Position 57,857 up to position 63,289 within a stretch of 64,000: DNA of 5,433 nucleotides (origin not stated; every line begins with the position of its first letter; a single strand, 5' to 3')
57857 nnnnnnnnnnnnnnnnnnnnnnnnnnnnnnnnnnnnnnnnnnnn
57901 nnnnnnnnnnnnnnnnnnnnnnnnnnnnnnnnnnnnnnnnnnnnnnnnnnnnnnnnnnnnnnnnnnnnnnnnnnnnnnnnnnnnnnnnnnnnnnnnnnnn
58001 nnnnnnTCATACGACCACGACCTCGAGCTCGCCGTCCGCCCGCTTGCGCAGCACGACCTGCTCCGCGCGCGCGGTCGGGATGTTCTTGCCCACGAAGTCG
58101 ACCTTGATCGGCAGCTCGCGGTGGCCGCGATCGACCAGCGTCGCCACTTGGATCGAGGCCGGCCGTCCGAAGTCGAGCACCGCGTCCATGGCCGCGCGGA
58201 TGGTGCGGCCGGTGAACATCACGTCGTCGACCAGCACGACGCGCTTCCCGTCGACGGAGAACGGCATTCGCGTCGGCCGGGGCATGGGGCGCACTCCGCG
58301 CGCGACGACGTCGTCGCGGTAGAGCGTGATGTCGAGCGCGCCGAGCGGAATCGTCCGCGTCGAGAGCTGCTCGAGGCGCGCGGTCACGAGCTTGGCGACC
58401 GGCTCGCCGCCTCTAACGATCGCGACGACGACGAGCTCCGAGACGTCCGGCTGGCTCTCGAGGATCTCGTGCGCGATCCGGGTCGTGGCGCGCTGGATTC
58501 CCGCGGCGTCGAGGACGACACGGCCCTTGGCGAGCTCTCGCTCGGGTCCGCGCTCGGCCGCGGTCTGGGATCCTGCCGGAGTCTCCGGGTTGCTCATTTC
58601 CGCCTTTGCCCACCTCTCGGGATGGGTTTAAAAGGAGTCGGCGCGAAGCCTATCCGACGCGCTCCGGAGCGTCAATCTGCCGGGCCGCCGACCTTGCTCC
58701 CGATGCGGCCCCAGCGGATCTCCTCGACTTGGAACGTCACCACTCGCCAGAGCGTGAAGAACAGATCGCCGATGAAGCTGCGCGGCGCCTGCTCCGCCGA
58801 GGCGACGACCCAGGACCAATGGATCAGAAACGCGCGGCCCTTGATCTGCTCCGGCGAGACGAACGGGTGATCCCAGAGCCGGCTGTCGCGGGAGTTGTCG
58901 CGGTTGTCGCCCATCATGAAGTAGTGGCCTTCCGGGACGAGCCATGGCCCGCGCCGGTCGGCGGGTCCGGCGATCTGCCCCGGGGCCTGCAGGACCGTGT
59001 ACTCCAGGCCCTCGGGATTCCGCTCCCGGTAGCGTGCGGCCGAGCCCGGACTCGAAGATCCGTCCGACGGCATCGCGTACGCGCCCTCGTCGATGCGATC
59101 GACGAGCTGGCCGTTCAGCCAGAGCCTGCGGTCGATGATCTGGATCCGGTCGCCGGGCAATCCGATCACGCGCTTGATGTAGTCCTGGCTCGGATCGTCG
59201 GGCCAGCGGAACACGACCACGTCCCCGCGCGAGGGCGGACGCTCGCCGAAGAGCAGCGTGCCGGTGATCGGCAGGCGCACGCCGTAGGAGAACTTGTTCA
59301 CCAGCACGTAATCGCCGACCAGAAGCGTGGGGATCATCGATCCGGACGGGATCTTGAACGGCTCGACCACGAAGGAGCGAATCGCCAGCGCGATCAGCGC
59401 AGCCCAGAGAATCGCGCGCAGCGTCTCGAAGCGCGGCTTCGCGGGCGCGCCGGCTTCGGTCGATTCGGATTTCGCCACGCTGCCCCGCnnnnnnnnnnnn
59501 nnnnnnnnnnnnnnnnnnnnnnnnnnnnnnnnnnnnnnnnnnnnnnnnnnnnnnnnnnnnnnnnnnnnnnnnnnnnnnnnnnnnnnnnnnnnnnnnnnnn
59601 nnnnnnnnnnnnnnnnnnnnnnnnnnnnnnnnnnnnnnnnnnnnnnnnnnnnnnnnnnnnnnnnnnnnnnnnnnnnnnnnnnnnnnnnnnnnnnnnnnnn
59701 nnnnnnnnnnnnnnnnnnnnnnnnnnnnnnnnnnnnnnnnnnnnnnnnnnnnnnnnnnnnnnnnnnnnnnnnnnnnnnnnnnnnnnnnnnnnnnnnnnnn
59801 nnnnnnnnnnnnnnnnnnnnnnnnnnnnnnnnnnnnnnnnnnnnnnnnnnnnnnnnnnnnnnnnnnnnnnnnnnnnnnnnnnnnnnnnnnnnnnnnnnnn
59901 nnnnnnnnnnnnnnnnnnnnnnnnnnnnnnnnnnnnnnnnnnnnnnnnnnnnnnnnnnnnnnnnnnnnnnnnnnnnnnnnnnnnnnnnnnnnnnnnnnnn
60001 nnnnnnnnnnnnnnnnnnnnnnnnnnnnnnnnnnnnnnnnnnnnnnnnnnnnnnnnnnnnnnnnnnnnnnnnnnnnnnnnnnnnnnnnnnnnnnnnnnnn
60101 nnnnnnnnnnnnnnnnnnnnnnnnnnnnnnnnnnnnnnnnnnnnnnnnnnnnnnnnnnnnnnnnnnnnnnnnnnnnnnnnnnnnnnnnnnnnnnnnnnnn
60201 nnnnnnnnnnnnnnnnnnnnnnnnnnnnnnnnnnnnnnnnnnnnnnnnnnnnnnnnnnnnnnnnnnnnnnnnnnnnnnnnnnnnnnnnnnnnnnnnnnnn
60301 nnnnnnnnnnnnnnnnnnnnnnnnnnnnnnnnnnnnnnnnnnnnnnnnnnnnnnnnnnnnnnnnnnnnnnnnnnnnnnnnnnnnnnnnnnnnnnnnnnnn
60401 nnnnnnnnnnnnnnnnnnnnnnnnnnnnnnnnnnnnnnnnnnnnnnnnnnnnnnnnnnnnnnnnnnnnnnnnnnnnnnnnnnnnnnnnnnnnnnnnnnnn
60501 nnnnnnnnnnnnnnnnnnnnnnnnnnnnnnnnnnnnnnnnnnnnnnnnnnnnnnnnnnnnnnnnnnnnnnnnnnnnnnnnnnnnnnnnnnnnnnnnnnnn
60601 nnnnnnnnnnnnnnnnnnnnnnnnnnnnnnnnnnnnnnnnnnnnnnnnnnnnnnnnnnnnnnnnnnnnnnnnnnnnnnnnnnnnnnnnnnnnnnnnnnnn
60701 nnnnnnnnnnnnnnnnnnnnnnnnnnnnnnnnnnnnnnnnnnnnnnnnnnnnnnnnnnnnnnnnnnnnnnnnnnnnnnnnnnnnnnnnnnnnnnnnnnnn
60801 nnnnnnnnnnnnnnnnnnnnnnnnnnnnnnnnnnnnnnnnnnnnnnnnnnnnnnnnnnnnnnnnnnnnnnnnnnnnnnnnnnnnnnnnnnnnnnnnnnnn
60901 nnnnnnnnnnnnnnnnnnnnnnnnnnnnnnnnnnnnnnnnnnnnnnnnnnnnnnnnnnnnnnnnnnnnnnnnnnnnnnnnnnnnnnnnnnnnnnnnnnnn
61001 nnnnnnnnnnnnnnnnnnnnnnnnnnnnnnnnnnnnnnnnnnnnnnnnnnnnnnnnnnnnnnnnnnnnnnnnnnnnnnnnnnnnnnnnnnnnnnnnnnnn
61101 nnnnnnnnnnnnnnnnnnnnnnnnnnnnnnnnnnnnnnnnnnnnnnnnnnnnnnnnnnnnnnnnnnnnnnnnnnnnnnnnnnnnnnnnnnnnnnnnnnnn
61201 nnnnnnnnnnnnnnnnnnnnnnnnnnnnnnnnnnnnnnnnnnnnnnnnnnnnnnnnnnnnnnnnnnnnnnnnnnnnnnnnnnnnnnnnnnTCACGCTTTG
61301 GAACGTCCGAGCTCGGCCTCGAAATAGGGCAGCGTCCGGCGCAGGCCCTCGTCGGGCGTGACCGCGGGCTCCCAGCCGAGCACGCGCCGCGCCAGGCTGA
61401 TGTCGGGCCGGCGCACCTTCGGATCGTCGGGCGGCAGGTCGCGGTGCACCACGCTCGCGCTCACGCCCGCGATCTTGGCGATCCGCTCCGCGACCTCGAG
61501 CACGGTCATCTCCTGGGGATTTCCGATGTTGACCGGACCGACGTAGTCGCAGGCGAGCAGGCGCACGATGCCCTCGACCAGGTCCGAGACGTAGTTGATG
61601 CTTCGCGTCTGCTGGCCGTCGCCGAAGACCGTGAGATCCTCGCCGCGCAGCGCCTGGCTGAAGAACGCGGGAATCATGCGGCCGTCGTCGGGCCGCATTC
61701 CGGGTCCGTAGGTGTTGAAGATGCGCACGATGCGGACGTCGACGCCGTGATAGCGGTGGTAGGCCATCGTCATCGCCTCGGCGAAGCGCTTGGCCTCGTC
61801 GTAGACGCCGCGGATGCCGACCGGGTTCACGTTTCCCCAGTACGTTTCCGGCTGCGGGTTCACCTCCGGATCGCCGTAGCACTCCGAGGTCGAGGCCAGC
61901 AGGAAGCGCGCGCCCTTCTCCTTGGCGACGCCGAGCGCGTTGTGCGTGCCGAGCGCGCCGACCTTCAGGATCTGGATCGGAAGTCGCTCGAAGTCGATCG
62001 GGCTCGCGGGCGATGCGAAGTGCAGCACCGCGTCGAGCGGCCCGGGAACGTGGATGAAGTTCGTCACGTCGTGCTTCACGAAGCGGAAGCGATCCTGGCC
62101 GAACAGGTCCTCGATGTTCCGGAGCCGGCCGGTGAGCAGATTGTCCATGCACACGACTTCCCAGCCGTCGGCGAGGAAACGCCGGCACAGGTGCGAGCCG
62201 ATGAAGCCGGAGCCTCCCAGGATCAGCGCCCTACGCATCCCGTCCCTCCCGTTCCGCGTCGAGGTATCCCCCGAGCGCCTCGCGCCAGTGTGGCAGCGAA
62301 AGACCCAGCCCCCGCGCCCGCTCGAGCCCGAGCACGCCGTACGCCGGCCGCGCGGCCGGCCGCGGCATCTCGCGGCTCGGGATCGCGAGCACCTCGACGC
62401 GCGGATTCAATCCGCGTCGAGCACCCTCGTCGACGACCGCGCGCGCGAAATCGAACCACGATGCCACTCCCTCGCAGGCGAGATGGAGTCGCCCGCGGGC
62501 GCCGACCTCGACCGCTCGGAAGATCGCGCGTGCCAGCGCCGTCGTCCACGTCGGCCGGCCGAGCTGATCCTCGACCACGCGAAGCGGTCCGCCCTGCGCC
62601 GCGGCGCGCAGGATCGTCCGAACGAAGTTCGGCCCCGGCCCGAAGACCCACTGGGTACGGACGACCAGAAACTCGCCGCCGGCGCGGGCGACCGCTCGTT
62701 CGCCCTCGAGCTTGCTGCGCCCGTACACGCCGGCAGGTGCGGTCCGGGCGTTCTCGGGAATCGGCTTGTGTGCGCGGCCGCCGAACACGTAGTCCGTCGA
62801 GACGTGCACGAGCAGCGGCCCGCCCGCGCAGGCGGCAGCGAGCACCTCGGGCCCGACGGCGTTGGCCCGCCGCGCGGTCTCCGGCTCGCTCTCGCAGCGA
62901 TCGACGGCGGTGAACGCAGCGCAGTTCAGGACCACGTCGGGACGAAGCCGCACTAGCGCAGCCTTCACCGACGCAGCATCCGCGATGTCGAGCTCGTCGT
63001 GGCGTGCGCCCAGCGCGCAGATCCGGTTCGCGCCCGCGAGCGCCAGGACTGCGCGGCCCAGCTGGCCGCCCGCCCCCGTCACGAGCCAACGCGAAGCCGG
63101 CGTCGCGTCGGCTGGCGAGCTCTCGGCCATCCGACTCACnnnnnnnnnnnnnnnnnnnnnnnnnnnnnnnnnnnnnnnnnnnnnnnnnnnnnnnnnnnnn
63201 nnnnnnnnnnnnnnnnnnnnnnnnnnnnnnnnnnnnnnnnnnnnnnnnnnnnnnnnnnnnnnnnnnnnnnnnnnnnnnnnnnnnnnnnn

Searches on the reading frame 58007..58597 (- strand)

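Call 68: search_protein_families(library=pfam, proteins=[window:58007-58597:-], max_evalue=0.00001)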
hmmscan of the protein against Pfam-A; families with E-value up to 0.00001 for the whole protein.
window:58007-58597:- (196 aa): 2 families
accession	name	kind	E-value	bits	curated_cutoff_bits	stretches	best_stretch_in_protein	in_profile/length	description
PF00156.33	Pribosyltran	-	4.4e-24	85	26.3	1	32-174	9-144/158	Phosphoribosyl transferase domain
PF14681.12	UPRTase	-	2.2e-07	31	27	1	43-155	56-159/206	Uracil phosphoribosyltransferase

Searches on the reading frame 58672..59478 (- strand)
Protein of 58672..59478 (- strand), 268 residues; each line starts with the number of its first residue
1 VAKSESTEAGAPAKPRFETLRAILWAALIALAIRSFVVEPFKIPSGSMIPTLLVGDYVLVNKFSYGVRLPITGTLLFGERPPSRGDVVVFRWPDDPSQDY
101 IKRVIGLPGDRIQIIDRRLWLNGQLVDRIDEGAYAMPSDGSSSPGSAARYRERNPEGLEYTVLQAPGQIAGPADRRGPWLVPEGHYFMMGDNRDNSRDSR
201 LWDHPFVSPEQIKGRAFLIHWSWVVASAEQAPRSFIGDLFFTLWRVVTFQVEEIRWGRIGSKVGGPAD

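Call 68: search_protein_families(library=pfam, proteins=[window:58672-59478:-], max_evalue=0.00001)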
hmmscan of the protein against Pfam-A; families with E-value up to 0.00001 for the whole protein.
window:58672-59478:- (268 aa): 1 family
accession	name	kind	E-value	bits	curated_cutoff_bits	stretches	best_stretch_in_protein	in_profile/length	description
PF10502.14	Peptidase_S26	-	3.3e-51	174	22.9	1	17-221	2-168/168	Signal peptidase, peptidase S26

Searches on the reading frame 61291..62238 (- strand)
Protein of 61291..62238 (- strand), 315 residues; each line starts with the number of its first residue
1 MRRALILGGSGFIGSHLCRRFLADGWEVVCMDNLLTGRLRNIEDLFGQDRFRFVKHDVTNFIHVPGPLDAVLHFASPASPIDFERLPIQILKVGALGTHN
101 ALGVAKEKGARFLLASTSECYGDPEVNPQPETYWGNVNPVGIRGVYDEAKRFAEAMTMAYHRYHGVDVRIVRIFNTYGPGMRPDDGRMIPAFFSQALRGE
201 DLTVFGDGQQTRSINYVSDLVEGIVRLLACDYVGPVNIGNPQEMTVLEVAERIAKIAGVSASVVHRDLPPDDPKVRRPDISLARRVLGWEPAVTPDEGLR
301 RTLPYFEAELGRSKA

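Call 68: search_protein_families(library=pfam, proteins=[window:61291-62238:-], max_evalue=0.00001)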
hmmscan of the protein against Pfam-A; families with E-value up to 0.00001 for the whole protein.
window:61291-62238:- (315 aa): 3 families
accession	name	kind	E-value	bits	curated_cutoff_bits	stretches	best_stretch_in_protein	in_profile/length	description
PF01370.27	Epimerase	-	2.8e-45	155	20.9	1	4-230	1-227/240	NAD dependent epimerase/dehydratase family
PF16363.11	GDP_Man_Dehyd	-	2.6e-44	152.5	27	1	5-302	1-332/332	GDP-mannose 4,6 dehydratase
PF01073.25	3Beta_HSD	-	1.3e-08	34.7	22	1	5-161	1-161/280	3-beta hydroxysteroid dehydrogenase/isomerase family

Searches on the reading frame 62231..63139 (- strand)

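Call 68: search_protein_families(library=pfam, proteins=[window:62231-63139:-], max_evalue=0.00001)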
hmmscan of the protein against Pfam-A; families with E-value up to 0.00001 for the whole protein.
window:62231-63139:- (302 aa): 5 families
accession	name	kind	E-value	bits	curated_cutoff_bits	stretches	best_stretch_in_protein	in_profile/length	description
PF04321.23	RmlD_sub_bind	-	1.1e-84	284.4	27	1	18-295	3-284/287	RmlD substrate binding domain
PF01370.27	Epimerase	-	4.9e-22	79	20.9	1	18-198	1-211/240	NAD dependent epimerase/dehydratase family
PF16363.11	GDP_Man_Dehyd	-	1.3e-13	51.5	27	1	50-150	59-164/332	GDP-mannose 4,6 dehydratase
PF02719.21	Polysacc_synt_2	-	1.2e-06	28.4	20.2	0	51-122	62-130/293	Polysaccharide biosynthesis protein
PF07993.18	NAD_binding_4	-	9.8e-06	25.3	20.1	0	68-167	90-209/258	Male sterility protein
